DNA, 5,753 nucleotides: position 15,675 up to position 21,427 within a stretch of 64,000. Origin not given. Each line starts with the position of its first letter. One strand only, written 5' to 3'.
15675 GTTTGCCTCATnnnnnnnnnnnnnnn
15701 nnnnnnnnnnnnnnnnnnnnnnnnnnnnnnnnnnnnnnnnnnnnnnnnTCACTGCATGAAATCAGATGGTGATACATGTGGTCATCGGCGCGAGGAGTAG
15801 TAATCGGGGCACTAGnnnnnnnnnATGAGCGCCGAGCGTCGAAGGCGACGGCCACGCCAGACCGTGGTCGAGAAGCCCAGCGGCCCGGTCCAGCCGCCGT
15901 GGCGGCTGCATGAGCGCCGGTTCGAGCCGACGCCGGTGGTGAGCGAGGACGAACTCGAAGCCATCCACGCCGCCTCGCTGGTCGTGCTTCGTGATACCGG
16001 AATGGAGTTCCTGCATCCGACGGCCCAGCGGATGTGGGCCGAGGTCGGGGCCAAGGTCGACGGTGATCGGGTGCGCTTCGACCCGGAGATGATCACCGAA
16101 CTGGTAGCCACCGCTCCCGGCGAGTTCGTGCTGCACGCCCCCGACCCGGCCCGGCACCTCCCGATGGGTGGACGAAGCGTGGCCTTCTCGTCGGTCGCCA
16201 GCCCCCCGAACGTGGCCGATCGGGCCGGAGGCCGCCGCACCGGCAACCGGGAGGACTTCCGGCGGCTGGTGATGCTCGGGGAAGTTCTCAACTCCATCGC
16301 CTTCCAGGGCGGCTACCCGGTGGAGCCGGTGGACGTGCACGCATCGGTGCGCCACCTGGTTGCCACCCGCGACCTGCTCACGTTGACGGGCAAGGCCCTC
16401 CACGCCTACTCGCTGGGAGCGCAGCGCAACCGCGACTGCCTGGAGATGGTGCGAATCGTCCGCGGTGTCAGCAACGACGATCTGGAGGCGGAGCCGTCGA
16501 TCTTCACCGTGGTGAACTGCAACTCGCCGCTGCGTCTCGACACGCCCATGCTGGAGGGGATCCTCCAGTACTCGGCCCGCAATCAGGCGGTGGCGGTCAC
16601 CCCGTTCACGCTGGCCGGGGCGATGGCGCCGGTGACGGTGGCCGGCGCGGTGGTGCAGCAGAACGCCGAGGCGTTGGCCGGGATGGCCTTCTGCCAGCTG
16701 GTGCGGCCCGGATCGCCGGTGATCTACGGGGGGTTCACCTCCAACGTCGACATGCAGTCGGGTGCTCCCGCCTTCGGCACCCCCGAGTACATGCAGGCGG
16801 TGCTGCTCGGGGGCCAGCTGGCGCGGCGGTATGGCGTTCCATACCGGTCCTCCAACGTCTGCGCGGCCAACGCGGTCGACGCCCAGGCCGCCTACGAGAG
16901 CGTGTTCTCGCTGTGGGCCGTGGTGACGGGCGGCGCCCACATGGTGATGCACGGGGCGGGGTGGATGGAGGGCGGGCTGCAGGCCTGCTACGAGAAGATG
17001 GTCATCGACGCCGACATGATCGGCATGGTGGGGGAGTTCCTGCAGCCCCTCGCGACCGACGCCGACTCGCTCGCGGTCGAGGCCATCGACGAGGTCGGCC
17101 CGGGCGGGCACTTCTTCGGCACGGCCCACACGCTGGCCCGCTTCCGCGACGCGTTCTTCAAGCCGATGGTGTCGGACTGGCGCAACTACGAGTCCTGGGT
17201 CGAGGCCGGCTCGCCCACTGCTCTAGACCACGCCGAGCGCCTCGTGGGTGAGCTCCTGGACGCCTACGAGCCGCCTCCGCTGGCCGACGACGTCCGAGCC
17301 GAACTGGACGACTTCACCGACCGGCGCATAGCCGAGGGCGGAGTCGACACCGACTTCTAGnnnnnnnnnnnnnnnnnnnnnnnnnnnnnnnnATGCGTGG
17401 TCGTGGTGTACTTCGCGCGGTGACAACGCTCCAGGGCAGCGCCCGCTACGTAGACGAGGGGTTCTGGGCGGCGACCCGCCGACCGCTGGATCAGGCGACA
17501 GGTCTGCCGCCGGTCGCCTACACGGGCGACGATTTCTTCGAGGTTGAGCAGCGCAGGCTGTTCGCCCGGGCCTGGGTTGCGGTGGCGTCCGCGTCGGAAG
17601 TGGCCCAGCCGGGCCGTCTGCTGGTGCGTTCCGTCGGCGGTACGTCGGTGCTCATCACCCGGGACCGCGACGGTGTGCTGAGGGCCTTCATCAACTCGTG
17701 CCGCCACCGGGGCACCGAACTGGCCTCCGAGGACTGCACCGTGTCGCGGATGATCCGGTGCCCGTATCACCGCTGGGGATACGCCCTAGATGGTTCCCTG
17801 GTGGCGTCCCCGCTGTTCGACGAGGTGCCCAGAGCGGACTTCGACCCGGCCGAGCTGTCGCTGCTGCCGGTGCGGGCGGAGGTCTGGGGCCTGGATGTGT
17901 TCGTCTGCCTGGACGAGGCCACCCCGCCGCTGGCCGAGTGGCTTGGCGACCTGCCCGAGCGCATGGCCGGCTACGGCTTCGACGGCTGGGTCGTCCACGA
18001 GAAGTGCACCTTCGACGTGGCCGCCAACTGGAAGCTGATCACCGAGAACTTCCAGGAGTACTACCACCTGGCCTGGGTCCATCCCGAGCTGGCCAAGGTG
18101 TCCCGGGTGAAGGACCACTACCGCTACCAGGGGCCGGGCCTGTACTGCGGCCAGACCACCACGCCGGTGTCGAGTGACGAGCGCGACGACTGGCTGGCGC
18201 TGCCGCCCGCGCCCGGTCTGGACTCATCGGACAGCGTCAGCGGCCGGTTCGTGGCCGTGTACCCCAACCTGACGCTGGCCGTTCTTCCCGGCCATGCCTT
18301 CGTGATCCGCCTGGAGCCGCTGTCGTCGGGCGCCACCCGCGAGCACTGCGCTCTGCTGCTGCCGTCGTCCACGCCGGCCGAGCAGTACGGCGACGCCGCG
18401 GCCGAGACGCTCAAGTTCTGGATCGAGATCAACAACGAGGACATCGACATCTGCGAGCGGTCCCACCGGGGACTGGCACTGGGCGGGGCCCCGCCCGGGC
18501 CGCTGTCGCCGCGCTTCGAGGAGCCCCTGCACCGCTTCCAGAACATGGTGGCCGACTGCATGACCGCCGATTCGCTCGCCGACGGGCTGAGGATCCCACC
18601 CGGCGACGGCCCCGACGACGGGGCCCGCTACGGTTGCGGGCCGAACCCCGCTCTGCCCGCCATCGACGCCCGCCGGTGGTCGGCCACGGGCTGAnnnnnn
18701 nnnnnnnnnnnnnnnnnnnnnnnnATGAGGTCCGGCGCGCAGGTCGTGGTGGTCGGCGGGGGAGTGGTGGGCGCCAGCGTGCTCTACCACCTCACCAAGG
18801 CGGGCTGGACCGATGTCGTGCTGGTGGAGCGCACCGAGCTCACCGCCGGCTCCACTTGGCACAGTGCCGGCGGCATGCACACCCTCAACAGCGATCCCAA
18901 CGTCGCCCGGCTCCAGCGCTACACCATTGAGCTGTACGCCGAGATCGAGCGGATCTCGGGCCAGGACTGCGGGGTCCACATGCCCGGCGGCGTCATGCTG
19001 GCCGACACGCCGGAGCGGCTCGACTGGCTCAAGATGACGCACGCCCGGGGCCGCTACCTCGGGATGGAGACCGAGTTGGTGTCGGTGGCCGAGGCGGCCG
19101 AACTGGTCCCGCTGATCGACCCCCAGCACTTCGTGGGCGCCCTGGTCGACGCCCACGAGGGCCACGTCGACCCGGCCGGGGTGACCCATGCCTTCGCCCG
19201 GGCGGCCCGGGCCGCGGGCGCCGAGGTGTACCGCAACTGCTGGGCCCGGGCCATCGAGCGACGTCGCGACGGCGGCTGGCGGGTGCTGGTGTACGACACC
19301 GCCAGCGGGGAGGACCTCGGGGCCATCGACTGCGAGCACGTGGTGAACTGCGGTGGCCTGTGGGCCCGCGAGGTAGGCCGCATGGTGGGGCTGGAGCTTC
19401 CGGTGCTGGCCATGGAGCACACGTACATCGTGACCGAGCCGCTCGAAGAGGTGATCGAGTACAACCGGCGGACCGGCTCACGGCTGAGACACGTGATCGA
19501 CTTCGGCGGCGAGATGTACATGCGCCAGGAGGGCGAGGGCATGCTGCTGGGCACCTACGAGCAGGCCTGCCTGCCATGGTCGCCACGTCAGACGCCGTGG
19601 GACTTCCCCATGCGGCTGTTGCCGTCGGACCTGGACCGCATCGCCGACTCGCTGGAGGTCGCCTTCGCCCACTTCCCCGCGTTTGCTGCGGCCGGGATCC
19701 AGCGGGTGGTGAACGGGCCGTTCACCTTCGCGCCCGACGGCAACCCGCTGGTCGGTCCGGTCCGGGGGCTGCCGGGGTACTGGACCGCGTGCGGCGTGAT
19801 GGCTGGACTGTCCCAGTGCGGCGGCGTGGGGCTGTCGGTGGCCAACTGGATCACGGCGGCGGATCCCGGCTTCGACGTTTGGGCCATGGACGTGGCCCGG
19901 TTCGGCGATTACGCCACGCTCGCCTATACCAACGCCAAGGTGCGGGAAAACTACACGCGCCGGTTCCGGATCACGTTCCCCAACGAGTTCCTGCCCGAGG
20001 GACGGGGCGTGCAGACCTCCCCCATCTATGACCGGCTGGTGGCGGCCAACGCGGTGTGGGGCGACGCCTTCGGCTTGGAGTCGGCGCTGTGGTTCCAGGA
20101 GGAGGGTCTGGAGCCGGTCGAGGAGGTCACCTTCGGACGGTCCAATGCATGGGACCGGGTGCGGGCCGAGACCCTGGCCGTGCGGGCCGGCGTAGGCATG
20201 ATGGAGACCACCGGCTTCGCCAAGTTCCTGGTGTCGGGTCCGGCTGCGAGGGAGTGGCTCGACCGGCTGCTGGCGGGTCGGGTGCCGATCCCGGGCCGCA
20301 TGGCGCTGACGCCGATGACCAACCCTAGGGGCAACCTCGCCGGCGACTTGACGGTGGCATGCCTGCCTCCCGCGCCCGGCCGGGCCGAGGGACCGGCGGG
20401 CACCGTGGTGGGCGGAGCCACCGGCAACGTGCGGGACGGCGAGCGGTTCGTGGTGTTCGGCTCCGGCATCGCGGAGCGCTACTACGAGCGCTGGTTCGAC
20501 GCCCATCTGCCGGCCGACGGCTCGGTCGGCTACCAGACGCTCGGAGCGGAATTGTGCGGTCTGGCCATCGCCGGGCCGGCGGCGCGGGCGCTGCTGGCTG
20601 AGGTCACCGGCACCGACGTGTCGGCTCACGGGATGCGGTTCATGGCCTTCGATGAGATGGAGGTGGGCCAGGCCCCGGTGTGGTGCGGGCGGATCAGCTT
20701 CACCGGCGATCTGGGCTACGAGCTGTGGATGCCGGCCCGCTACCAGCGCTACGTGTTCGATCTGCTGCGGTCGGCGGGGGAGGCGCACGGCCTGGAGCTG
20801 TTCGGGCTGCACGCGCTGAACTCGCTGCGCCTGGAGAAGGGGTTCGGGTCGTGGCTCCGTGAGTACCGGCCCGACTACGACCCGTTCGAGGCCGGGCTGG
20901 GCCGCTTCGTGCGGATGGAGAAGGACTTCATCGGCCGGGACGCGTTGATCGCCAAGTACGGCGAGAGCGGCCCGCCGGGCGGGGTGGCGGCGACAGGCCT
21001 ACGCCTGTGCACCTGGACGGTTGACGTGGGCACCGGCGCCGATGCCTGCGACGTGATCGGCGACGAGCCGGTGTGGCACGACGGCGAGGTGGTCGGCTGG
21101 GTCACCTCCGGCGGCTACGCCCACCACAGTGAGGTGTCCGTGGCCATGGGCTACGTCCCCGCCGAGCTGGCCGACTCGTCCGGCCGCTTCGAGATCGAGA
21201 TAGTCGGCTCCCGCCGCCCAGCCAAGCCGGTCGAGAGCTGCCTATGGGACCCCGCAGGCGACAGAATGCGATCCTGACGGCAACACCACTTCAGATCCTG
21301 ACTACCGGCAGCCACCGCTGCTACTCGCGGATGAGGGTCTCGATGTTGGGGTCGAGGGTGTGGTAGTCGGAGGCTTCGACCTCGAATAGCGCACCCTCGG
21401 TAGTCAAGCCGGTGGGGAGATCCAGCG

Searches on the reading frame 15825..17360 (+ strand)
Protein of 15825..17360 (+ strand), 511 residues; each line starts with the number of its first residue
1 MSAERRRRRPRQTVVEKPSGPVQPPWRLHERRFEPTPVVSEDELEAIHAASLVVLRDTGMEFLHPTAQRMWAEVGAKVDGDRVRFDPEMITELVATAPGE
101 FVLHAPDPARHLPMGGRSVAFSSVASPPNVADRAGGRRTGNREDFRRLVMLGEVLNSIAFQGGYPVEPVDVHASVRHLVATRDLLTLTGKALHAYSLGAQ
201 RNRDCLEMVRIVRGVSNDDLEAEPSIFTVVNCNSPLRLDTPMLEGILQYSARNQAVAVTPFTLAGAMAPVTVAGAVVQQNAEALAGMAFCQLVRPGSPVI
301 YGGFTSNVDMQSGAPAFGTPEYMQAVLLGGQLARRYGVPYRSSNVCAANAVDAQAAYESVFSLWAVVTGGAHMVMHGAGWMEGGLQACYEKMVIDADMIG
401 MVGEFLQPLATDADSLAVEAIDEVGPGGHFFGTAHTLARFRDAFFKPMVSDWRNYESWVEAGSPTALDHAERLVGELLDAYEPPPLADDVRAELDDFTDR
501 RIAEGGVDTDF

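Call 41: search_protein_families(library=pfam, proteins=[window:15825-17360:+], max_evalue=0.00001)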
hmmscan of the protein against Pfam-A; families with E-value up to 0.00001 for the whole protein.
window:15825-17360:+ (511 aa): 1 family
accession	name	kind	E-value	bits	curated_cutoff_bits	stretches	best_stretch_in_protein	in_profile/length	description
PF06253.16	MTTB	-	3.6e-188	626.1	25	1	6-506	3-500/500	Trimethylamine methyltransferase (MTTB)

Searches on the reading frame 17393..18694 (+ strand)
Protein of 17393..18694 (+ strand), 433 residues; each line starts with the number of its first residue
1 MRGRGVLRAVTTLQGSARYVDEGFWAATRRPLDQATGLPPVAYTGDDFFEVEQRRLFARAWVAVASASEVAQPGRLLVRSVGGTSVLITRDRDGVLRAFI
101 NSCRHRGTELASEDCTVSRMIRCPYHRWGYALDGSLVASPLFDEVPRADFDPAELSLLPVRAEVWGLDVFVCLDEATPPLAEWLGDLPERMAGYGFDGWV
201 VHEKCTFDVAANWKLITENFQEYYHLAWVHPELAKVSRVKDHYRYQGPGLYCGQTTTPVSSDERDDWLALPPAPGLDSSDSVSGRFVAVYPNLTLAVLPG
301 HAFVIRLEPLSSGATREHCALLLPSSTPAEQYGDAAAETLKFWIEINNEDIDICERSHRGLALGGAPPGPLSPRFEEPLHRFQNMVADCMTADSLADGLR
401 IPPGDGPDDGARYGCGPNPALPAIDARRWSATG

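Call 41: search_protein_families(library=pfam, proteins=[window:17393-18694:+], max_evalue=0.00001)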
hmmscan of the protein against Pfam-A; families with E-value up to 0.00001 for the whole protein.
window:17393-18694:+ (433 aa): 2 families
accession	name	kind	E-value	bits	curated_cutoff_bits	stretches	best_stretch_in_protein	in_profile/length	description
PF00848.25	Ring_hydroxyl_A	-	1.4e-42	146.4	24.9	1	196-391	1-207/208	Ring hydroxylating alpha subunit (catalytic domain)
PF00355.32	Rieske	-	3.7e-17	62.5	20.3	1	61-145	2-84/88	Rieske [2Fe-2S] domain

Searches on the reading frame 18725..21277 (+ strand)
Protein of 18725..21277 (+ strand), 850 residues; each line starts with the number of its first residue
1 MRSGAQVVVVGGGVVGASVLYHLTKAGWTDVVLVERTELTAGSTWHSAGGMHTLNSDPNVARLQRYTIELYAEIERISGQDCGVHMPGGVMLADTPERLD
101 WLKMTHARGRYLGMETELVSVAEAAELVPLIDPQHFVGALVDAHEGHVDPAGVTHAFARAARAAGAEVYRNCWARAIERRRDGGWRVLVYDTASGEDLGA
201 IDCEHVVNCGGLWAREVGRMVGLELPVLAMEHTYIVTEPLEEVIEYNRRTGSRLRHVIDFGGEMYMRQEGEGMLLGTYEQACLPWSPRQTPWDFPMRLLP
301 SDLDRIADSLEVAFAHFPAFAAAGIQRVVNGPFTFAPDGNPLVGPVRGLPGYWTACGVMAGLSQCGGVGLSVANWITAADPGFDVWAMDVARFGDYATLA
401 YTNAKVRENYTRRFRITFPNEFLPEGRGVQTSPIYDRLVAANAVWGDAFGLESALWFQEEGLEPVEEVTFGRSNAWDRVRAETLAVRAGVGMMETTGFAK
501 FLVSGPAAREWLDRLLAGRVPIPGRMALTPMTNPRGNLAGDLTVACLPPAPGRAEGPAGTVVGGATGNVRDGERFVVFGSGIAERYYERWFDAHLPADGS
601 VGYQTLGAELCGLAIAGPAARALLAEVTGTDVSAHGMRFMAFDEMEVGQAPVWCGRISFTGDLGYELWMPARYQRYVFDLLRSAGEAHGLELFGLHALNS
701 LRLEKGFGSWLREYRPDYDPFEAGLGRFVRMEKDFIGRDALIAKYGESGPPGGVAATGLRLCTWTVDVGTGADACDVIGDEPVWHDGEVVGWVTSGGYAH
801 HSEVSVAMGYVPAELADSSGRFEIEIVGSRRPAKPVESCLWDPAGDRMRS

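Call 41: search_protein_families(library=pfam, proteins=[window:18725-21277:+], max_evalue=0.00001)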
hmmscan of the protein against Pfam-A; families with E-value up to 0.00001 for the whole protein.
window:18725-21277:+ (850 aa): 4 families
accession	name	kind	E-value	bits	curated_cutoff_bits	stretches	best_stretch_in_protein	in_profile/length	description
PF01266.30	DAO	-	5.6e-69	233.8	27.9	1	7-375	2-353/353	FAD dependent oxidoreductase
PF01571.26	GCV_T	-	8e-52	176.4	25.6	1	435-727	2-254/255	Aminomethyltransferase folate-binding domain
PF08669.17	GCV_T_C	-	2e-17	63.3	25.9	1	777-842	15-80/80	Glycine cleavage T-protein C-terminal barrel domain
PF16350.10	FAO_M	-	1.2e-12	48.2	27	1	381-432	4-56/56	FAD dependent oxidoreductase central domain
